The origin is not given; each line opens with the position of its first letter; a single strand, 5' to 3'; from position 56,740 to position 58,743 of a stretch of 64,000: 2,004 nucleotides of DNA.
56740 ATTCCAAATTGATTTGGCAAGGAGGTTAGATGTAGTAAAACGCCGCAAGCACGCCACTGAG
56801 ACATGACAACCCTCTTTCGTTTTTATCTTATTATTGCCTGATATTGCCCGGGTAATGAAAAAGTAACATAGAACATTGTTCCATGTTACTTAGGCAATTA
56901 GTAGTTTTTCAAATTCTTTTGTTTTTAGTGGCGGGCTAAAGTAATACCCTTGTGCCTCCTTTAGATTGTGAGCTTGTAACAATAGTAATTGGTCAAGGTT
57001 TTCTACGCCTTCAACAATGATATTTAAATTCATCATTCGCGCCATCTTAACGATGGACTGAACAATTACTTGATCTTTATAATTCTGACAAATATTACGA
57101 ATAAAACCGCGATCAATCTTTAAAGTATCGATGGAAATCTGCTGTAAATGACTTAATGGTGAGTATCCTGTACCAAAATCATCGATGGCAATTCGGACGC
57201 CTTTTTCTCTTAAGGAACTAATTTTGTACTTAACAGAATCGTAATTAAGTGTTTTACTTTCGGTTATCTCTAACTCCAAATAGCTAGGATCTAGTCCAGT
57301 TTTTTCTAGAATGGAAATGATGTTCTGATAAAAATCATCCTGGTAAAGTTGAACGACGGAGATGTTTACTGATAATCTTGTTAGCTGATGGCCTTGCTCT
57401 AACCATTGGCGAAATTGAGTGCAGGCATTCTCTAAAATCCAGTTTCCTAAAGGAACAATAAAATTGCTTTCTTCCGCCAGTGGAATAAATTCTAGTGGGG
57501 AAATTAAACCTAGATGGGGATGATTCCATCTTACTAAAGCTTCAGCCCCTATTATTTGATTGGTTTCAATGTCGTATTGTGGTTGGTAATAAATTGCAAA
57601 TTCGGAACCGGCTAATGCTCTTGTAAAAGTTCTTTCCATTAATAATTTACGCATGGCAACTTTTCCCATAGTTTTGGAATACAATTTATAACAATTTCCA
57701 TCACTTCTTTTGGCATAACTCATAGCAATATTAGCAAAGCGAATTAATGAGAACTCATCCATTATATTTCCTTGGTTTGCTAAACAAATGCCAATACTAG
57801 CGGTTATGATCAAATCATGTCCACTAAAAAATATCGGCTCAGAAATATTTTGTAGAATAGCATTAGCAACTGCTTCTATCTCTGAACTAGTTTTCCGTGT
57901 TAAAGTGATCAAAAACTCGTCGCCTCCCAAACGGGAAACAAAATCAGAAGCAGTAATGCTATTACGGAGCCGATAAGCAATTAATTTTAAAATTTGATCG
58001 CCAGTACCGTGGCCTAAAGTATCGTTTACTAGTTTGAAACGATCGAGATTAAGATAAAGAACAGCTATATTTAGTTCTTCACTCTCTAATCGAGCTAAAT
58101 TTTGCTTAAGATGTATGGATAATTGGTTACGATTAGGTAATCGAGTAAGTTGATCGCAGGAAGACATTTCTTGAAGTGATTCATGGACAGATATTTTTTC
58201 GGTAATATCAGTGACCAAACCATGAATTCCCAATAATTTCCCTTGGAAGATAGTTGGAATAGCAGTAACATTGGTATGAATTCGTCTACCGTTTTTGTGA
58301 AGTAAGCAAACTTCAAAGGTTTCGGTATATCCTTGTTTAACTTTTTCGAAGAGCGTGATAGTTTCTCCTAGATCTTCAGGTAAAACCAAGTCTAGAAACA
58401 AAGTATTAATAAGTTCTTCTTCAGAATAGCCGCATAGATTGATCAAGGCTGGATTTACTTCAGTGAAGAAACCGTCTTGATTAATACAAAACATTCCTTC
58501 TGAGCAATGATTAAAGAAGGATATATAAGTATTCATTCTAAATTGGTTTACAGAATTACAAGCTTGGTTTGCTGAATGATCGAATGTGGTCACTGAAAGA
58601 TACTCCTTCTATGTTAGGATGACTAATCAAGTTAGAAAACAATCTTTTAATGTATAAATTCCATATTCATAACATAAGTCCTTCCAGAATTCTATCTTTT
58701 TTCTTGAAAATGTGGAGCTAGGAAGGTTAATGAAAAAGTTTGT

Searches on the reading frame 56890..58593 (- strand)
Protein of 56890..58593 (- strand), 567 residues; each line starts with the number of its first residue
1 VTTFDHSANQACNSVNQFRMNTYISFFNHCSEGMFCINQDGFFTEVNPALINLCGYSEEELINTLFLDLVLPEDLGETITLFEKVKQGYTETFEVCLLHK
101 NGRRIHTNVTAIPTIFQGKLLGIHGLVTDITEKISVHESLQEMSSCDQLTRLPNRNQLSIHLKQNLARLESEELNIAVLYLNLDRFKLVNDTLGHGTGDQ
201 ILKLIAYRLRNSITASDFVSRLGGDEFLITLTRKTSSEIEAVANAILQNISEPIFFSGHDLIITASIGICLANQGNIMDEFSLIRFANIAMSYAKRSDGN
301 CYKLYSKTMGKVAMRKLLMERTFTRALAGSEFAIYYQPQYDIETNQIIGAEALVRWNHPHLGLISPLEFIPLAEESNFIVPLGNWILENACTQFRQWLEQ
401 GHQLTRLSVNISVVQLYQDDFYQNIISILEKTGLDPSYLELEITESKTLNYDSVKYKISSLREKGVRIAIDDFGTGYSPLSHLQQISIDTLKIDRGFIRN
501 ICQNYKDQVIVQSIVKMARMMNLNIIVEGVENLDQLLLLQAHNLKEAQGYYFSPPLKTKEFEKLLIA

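Call 20: search_protein_families(library=pfam, proteins=[window:56890-58593:-], max_evalue=0.001)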
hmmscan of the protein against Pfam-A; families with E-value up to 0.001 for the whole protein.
window:56890-58593:- (567 aa): 7 families
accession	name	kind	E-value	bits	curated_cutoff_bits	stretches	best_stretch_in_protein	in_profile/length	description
PF00563.25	EAL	-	1e-71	241.5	31.3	1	322-555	3-236/236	EAL domain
PF00990.26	GGDEF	-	2.9e-38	131.6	23.8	1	145-300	2-160/161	Diguanylate cyclase, GGDEF domain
PF13426.13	PAS_9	-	1.4e-12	48.2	27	1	32-132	2-103/103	PAS domain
PF00989.32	PAS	-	2.6e-11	43.9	22.6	1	28-130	8-113/113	PAS fold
PF08448.16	PAS_4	-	3.6e-08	34.1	23.1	1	27-133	1-108/110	PAS fold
PF08447.18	PAS_3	-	1.7e-06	28.6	25.6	1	44-114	2-75/89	PAS fold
PF13188.13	PAS_8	-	7.8e-06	26.1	21.8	1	24-72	4-53/65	PAS domain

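Call 48: search_protein_families(library=ncbifam, proteins=[window:56890-58593:-], max_evalue=0.00001)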
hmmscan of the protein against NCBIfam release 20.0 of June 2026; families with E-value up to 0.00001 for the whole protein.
window:56890-58593:- (567 aa): 30 families (the best 25 are shown)
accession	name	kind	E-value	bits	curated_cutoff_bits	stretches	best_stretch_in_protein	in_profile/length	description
NF045675.1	PhdiestaseDibA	equivalog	1.1e-121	407.2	980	1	16-561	73-621/623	phosphodiesterase DibA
NF053781.1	cdiGMPphdstlr2612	equivalog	2.8e-107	359.8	1600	1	38-566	732-1266/1268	Tlr1612 family c-di-GMP phosphodiesterase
NF007474.0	PRK10060.1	equivalog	3.4e-106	356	782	1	128-565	221-654/663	cyclic di-GMP phosphodiesterase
NF052458.1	PhdiestGepA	equivalog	5.7e-104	349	1200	1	137-561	418-837/840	phosphodiesterase GepA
NF008467.0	PRK11359.1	equivalog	1.5e-98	330.8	857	1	139-561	371-788/800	oxygen-sensing cyclic-di-GMP phosphodiesterase DosP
NF008807.1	PRK11829.1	equivalog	1.5e-76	257.9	733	1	140-562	238-659/670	biofilm formation regulator HmsP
NF007298.0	PRK09776.1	equivalog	2.8e-74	250.7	1135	2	96-552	635-1093/1111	diguanylate cyclase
NF007839.0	PRK10551.1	equivalog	4.9e-53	180.5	461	1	317-564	262-509/518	cyclic di-GMP phosphodiesterase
NF052596.1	RR_EAL_PvrR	equivalog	7.1e-44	150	580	1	317-566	141-390/398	response regulator cyclic di-GMP phosphodiesterase PvrR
NF045673.1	c-di-GMPRcptLapD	equivalog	2e-40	138.7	1020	1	130-556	222-645/647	cyclic di-GMP receptor LapD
NF007423.1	PRK09966.1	equivalog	3.3e-39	134.9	325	1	137-294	232-389/390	diguanylate cyclase DgcN/YfiN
TIGR00254.1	GGDEF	domain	2.2e-32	112.1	37.4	1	140-302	1-164/168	diguanylate cyclase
NF007380.0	PRK09894.1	equivalog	9.1e-32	110.6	256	1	137-306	122-288/296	diguanylate cyclase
NF038266.1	diguan_SiaD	equivalog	2.8e-30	105.5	290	1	136-297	86-247/252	biofilm regulation diguanylate cyclase SiaD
NF008281.1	PRK11059.1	equivalog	7.7e-30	103.8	663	1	145-556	222-630/633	RNase E specificity factor CsrD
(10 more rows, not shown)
